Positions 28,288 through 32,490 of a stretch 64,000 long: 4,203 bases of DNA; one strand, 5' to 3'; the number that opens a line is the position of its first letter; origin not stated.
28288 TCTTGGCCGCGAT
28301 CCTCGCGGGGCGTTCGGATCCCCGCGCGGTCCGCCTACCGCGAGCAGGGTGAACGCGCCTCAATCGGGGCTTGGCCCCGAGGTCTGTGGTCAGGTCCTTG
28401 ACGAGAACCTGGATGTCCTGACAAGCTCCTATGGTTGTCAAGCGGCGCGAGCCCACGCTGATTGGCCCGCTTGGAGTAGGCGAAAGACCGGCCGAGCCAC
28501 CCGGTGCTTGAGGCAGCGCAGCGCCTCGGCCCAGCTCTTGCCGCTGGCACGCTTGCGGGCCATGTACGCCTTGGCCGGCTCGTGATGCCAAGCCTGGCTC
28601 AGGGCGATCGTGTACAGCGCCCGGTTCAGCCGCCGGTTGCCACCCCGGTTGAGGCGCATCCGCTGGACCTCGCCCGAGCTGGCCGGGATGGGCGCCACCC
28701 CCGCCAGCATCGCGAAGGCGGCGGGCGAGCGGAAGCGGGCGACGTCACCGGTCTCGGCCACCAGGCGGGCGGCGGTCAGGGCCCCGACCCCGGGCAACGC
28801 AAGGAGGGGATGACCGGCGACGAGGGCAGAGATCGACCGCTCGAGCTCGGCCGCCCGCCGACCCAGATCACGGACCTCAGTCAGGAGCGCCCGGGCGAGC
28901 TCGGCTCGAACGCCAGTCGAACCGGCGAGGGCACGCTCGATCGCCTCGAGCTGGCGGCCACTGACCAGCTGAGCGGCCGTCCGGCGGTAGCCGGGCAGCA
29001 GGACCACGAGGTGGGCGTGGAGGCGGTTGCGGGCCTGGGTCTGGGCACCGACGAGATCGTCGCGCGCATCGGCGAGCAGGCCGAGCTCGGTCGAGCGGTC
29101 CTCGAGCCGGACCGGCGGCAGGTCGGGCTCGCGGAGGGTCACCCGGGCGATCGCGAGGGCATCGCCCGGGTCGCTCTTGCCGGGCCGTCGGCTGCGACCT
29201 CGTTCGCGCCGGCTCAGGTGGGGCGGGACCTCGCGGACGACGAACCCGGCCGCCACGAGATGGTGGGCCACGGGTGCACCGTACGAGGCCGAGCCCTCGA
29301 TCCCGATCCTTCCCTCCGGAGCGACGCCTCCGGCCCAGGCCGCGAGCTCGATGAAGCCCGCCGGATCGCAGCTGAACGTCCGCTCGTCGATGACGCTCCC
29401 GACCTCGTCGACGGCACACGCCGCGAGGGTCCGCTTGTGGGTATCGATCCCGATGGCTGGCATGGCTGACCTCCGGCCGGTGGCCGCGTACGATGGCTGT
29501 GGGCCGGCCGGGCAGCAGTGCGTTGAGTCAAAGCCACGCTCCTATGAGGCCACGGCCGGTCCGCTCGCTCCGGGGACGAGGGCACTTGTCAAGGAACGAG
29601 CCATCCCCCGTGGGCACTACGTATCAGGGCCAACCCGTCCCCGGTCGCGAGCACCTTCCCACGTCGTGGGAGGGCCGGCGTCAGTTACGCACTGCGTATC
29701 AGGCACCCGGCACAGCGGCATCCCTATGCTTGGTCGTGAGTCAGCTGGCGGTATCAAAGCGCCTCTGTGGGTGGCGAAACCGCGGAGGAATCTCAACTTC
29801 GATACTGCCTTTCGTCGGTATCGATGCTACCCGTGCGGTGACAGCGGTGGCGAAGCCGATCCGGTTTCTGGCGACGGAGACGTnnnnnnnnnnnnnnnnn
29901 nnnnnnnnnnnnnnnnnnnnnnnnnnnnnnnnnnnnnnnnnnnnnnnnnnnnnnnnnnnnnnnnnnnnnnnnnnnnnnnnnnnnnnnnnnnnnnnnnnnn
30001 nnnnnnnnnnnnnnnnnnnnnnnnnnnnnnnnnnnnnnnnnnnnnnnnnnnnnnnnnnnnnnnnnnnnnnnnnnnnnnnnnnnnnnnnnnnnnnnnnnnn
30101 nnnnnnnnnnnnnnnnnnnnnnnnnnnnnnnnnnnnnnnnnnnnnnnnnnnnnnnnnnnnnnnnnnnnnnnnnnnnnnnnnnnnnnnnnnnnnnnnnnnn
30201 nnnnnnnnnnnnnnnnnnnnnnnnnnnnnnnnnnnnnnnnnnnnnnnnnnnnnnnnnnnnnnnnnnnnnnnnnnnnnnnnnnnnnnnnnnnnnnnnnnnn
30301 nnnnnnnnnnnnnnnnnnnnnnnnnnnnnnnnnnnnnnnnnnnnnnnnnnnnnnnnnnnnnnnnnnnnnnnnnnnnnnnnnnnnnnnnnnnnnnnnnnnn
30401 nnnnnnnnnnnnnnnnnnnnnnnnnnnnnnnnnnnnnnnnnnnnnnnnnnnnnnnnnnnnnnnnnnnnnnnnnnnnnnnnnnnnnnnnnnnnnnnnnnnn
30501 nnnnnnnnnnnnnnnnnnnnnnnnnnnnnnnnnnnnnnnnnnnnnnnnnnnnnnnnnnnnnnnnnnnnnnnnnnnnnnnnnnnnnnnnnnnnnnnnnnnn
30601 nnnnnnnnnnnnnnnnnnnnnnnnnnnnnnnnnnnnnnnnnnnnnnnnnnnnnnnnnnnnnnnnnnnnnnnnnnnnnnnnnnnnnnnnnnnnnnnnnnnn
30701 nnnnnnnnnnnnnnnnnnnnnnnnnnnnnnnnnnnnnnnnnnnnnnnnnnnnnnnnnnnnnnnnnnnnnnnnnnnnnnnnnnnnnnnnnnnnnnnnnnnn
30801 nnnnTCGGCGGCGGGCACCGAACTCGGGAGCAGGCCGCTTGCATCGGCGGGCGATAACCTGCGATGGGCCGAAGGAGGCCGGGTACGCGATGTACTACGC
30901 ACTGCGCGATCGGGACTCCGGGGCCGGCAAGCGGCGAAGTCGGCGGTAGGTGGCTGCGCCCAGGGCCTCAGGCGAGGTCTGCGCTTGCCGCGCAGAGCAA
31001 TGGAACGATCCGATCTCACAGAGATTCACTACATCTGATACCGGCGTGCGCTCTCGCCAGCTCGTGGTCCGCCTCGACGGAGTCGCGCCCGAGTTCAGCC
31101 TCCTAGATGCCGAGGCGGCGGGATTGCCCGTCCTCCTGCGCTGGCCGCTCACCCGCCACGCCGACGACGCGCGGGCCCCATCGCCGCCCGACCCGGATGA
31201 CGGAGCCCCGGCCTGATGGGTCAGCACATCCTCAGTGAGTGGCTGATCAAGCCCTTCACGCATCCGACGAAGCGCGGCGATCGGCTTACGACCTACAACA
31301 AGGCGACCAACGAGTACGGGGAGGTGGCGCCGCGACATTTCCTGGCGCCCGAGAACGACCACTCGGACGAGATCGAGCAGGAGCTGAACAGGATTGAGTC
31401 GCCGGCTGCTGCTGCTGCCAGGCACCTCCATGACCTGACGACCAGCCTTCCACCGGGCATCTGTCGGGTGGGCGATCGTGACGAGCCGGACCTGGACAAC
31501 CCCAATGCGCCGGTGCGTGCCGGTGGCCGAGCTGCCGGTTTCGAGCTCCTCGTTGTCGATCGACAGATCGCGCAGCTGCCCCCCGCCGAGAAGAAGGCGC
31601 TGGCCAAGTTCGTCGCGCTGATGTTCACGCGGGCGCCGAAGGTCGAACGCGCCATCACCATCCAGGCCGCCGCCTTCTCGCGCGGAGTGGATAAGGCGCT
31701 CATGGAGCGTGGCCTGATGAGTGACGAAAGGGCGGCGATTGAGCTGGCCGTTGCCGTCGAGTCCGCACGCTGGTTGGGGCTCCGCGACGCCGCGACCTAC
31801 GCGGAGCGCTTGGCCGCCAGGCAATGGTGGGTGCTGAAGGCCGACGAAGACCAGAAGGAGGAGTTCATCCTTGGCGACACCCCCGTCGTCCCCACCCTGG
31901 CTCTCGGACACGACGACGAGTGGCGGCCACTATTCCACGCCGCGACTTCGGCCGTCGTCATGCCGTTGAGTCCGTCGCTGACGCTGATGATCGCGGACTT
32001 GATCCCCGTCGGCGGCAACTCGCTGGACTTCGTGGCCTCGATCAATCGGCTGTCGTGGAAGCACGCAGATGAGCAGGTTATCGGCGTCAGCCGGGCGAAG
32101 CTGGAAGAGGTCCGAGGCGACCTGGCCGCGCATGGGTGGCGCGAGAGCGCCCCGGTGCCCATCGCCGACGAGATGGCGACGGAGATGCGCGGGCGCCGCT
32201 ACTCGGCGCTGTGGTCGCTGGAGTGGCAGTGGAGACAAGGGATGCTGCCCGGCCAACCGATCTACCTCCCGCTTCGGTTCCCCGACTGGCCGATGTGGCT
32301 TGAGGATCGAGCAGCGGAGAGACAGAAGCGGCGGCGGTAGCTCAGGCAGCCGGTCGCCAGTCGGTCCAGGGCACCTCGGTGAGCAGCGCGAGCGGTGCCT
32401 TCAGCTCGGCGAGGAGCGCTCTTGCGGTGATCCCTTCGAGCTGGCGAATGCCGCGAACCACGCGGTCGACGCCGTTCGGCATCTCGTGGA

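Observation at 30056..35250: Three neighbouring unknown proteins each carry an R[N/H]xxxH HEPN-type motif, interleaved with a DUF4238 gene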

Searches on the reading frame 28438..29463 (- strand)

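Call 3: search_protein_families(library=pfam, proteins=[window:28438-29463:-], max_evalue=1)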
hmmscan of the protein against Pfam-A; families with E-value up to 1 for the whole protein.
window:28438-29463:- (341 aa): 3 families
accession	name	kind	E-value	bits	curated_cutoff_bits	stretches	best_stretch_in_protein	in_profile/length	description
PF01548.23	DEDD_Tnp_IS110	-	1.6e-27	96.7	29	1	4-155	1-153/155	Transposase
PF02371.22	Transposase_20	-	1.1e-24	87.1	21.3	1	220-300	4-85/87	Transposase IS116/IS110/IS902 family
PF14520.12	HHH_5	-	0.68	10.9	27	0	183-237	8-54/57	Helix-hairpin-helix domain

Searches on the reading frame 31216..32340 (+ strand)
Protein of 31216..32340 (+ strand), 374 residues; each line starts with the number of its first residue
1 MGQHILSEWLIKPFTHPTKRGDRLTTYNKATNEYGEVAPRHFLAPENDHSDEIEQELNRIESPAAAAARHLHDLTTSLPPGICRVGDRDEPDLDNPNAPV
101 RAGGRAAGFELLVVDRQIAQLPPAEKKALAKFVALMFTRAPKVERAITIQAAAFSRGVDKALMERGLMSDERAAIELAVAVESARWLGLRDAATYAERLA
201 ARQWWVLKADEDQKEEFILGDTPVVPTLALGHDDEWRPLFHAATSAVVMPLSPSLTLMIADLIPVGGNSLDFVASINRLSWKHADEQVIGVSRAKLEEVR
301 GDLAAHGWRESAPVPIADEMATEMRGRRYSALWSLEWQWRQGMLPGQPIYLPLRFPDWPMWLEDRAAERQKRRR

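Call 3: search_protein_families(library=pfam, proteins=[window:31216-32340:+], max_evalue=1)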
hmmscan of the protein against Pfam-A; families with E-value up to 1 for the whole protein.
window:31216-32340:+ (374 aa): 2 families
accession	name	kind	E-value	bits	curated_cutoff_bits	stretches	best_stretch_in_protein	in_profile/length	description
PF14022.11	DUF4238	-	8.3e-19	68.5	27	1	3-291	2-278/281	Protein of unknown function (DUF4238)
PF05082.18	Rop-like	-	0.094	13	27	1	51-79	4-32/64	Rop-like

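Call 4: search_protein_families(library=padloc, proteins=[window:31216-32340:+], max_evalue=1)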
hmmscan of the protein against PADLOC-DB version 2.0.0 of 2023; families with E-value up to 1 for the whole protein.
window:31216-32340:+ (374 aa): 0 families

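Call 51: search_protein_families(library=ncbifam, proteins=[window:31216-32340:+], max_evalue=0.1)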
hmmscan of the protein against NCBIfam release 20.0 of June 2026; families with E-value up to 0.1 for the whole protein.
window:31216-32340:+ (374 aa): 0 families

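Call 52: search_protein_families(library=phrogs, proteins=[window:31216-32340:+], max_evalue=0.1)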
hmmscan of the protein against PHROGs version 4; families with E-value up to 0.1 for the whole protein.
window:31216-32340:+ (374 aa): 0 families

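Call 99: search_dna_similar(query=window:31216-32340:+, collection=plasmids, mode=protein, max_evalue=0.00001, max_rows=25)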
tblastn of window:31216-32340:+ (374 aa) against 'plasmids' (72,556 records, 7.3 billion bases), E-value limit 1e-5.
No match.

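Call 113: list_cluster_members(proteins=[P0004, P0001, P0005, P0014, window:31216-32340:+, window:33685-35250:-])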
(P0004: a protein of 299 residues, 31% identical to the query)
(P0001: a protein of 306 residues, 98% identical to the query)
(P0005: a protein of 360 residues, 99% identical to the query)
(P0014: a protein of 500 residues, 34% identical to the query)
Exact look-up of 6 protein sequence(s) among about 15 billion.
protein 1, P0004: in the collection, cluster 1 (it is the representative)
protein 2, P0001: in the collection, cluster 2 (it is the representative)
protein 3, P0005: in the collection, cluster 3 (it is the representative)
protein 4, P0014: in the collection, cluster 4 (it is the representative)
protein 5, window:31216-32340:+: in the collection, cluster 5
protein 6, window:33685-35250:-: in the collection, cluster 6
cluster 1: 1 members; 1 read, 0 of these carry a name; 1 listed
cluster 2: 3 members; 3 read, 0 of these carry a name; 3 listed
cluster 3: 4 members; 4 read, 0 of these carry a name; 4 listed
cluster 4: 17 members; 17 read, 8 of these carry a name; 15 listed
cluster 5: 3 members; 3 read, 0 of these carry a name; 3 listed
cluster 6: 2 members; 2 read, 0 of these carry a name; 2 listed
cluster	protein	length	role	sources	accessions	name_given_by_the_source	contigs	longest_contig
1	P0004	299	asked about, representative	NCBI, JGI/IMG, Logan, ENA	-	-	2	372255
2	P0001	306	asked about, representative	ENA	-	-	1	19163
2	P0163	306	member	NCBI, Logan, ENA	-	-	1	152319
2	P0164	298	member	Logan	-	-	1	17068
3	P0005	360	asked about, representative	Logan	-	-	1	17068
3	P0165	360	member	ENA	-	-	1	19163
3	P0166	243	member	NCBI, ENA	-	-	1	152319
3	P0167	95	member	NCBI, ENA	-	-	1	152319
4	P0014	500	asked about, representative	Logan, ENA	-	-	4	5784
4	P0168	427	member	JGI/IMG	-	hypothetical protein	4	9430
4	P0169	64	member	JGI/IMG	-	hypothetical protein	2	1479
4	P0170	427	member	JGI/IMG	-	hypothetical protein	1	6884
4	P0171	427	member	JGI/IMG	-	hypothetical protein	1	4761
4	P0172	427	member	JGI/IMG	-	hypothetical protein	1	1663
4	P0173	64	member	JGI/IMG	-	hypothetical protein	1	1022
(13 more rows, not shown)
